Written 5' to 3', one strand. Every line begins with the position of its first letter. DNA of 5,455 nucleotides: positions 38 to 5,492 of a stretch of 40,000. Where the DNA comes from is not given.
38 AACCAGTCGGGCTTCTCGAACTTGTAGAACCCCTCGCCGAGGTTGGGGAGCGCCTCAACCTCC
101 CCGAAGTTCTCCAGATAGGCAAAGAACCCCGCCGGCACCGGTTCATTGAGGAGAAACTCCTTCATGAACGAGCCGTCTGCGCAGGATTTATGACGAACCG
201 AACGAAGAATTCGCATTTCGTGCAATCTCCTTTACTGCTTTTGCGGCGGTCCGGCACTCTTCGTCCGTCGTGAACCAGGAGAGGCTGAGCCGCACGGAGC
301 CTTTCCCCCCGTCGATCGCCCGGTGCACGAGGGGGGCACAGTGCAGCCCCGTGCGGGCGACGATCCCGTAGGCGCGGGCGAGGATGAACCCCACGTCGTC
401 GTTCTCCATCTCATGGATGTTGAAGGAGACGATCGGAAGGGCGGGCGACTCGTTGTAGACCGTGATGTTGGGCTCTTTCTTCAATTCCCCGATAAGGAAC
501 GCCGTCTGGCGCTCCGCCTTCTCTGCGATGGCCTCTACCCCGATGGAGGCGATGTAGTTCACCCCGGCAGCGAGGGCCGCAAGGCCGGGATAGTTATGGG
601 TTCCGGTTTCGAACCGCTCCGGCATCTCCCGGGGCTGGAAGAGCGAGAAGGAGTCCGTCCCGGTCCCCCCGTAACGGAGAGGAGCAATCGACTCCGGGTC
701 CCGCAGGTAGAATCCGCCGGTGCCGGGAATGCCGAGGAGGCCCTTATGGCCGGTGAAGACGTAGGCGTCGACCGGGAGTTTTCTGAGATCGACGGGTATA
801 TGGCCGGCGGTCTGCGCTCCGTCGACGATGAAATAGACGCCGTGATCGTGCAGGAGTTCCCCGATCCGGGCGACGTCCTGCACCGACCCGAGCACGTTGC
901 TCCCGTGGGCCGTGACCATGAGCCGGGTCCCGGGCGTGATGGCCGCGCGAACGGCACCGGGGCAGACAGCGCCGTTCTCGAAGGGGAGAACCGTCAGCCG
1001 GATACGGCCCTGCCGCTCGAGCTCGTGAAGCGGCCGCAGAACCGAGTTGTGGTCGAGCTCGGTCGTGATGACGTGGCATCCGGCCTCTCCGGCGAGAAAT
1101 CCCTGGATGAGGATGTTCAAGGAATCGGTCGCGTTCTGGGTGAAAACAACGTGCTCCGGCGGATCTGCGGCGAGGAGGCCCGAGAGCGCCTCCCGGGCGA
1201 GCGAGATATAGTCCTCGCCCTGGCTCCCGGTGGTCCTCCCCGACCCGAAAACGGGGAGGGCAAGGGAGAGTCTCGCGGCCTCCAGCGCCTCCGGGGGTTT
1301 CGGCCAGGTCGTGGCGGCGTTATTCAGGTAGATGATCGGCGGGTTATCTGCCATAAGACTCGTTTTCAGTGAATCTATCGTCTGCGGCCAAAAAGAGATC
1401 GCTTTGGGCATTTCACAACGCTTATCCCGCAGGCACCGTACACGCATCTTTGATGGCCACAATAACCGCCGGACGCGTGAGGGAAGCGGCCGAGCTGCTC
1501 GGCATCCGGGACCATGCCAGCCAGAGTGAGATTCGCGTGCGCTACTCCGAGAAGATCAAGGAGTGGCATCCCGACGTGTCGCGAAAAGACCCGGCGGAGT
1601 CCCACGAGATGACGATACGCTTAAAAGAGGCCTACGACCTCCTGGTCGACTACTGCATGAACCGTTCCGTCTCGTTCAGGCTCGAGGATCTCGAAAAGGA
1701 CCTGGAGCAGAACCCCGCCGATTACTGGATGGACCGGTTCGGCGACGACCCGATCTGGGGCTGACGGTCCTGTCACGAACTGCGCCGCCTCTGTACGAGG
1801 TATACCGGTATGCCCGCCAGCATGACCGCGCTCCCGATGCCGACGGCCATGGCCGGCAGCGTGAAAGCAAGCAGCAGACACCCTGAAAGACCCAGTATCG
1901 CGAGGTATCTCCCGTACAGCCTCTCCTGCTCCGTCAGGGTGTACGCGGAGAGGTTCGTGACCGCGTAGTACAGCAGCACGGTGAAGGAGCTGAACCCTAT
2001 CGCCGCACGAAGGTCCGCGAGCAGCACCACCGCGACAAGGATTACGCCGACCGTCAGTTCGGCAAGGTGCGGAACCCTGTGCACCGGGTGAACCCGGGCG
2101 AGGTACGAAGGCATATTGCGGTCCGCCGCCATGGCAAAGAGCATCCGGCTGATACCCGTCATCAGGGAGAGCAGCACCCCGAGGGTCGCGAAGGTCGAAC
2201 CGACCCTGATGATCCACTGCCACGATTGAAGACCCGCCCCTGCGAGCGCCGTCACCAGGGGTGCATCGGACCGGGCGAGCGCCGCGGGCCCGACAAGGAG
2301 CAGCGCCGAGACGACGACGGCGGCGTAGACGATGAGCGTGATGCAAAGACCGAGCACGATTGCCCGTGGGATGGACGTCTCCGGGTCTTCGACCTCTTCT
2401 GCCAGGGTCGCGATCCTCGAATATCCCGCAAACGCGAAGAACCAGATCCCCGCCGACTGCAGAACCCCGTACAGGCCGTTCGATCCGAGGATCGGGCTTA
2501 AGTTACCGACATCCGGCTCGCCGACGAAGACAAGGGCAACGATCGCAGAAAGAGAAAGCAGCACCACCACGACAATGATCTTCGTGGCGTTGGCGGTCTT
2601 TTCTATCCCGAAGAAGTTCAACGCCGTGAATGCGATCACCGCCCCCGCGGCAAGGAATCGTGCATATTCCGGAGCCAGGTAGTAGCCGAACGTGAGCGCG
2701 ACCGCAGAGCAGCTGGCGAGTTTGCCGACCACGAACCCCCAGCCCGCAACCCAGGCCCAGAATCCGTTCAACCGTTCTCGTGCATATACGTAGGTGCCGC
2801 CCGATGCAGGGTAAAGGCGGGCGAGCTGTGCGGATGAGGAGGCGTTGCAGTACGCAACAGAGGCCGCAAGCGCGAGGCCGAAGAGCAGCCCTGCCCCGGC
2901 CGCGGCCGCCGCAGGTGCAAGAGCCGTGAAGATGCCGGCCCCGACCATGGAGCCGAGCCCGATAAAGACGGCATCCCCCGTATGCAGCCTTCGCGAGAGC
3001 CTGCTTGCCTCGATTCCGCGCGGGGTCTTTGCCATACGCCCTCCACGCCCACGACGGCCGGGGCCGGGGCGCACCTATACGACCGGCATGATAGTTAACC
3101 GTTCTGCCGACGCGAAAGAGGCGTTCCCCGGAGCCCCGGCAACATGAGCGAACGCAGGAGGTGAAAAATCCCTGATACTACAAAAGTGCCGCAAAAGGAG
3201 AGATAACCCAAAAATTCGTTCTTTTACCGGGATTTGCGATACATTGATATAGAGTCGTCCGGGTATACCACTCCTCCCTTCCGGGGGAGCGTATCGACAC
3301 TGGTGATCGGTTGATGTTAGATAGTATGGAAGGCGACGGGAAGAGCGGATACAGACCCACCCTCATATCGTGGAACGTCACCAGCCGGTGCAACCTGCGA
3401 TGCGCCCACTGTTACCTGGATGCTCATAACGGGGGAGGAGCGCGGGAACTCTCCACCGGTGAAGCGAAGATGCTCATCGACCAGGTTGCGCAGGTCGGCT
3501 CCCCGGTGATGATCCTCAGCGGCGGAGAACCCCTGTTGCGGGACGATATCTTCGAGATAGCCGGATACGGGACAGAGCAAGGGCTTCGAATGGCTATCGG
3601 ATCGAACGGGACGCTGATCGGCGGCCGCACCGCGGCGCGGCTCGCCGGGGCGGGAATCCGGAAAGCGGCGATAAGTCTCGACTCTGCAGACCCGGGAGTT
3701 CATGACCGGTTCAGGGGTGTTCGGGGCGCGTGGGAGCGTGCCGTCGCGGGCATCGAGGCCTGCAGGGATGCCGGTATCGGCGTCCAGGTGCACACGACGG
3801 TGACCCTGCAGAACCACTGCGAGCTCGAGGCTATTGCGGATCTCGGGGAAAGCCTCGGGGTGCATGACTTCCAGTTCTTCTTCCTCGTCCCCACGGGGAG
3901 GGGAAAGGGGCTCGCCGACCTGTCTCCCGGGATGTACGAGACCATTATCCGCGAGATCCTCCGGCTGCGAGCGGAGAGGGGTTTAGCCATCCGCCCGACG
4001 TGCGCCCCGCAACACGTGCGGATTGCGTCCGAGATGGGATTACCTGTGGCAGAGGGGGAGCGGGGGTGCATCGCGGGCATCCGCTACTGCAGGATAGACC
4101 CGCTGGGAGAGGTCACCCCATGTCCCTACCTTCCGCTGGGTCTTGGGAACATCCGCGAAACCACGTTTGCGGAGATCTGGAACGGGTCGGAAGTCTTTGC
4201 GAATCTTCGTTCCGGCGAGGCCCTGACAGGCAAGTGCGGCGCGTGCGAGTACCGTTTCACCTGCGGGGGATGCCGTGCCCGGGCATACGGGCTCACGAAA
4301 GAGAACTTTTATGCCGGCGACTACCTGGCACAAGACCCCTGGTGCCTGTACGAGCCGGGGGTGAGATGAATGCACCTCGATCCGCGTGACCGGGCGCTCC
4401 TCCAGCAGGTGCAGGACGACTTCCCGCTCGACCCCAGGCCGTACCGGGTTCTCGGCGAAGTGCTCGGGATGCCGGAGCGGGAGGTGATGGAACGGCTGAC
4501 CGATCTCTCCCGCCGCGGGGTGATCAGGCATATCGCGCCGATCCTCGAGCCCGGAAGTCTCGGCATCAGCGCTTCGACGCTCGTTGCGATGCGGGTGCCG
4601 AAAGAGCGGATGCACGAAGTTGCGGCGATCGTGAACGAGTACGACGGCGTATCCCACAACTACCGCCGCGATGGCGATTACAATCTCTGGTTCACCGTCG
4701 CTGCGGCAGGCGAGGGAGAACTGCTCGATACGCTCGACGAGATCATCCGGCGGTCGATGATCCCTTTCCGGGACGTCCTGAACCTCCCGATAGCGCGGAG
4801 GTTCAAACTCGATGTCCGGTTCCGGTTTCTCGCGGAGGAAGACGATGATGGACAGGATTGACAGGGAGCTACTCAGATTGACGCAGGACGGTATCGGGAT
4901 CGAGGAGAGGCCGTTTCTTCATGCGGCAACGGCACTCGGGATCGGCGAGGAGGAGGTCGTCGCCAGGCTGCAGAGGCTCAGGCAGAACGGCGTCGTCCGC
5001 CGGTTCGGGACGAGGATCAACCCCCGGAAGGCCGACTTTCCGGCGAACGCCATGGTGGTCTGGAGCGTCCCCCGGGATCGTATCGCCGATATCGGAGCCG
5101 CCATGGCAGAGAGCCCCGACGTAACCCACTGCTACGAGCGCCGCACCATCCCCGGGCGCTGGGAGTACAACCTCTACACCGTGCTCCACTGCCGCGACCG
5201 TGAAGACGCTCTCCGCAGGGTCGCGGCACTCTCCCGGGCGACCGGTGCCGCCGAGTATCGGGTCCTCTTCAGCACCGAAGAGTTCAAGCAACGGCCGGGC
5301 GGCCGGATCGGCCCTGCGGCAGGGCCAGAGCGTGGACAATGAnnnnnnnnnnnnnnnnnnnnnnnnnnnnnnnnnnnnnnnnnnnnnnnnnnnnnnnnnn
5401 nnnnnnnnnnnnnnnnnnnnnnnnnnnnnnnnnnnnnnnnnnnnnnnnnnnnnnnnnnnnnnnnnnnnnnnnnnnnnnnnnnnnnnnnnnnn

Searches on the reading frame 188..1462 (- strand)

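Call 50: search_protein_families(library=pfam, proteins=[window:188-1462:-], max_evalue=0.001)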
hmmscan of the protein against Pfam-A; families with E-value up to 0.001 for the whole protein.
window:188-1462:- (424 aa): 3 families
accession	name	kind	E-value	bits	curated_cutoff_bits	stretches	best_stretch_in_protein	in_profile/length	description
PF00266.25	Aminotran_5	-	2.1e-73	247.9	21.5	1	44-402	1-367/371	Aminotransferase class-V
PF01041.23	DegT_DnrJ_EryC1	-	1.6e-07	31.4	19.8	1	103-220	40-151/360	DegT/DnrJ/EryC1/StrS aminotransferase family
PF01053.26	Cys_Met_Meta_PP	-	0.00037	19.6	27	1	126-221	89-180/381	Cys/Met metabolism PLP-dependent enzyme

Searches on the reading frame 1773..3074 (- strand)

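Call 50: search_protein_families(library=pfam, proteins=[window:1773-3074:-], max_evalue=0.001)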
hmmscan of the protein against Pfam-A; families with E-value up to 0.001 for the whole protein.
window:1773-3074:- (433 aa): 2 families
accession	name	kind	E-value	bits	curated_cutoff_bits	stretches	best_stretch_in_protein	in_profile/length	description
PF00324.27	AA_permease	-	3.4e-38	132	24.6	1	35-420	2-421/470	Amino acid permease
PF13520.12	AA_permease_2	-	3.1e-35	122.4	27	1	34-411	5-406/427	Amino acid permease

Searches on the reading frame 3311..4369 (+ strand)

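Call 50: search_protein_families(library=pfam, proteins=[window:3311-4369:+], max_evalue=0.001)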
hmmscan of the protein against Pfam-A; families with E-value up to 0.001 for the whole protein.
window:3311-4369:+ (352 aa): 3 families
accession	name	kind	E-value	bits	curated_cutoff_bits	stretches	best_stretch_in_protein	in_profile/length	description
PF04055.27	Radical_SAM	-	7e-27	95.1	29.5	1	22-178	2-165/166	Radical SAM superfamily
PF13186.11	SPASM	-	4.9e-11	43.2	21.5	1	253-312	1-66/67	Iron-sulfur cluster-binding domain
PF13353.11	Fer4_12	-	0.00061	20.5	22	0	24-79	12-68/137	4Fe-4S single cluster domain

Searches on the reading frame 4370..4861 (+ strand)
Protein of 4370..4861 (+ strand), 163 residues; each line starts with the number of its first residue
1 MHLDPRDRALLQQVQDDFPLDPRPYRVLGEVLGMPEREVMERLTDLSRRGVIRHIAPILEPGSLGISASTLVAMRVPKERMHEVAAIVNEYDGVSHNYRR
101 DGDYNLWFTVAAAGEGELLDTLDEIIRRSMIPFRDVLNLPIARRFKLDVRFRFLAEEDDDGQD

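Call 50: search_protein_families(library=pfam, proteins=[window:4370-4861:+], max_evalue=0.001)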
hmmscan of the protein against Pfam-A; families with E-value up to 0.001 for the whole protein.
window:4370-4861:+ (163 aa): 3 families
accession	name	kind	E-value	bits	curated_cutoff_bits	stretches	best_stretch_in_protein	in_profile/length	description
PF17805.7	AsnC_trans_reg2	-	3.6e-20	72.3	27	1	64-146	2-86/86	AsnC-like ligand binding domain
PF22451.2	NirdL-like_HTH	-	4e-18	65.2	27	1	7-53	1-47/47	Siroheme decarboxylase NirDL-like HTH domain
PF13404.12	HTH_AsnC-type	-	0.00011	22.3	27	1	3-46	1-41/42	AsnC-type helix-turn-helix domain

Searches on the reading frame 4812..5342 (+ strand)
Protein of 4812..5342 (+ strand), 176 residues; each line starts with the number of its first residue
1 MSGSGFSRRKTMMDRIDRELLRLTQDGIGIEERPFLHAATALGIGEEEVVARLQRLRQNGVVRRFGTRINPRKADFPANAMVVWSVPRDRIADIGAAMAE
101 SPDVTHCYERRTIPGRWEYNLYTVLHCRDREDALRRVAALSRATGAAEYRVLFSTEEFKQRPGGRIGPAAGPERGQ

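Call 50: search_protein_families(library=pfam, proteins=[window:4812-5342:+], max_evalue=0.001)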
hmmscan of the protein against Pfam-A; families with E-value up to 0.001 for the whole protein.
window:4812-5342:+ (176 aa): 3 families
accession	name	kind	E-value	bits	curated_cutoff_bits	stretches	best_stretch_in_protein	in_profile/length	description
PF17805.7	AsnC_trans_reg2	-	5.1e-29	100.7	27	1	76-159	4-86/86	AsnC-like ligand binding domain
PF22451.2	NirdL-like_HTH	-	1.3e-14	54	27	1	17-63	1-47/47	Siroheme decarboxylase NirDL-like HTH domain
PF13404.12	HTH_AsnC-type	-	0.00012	22.2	27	1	13-57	1-42/42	AsnC-type helix-turn-helix domain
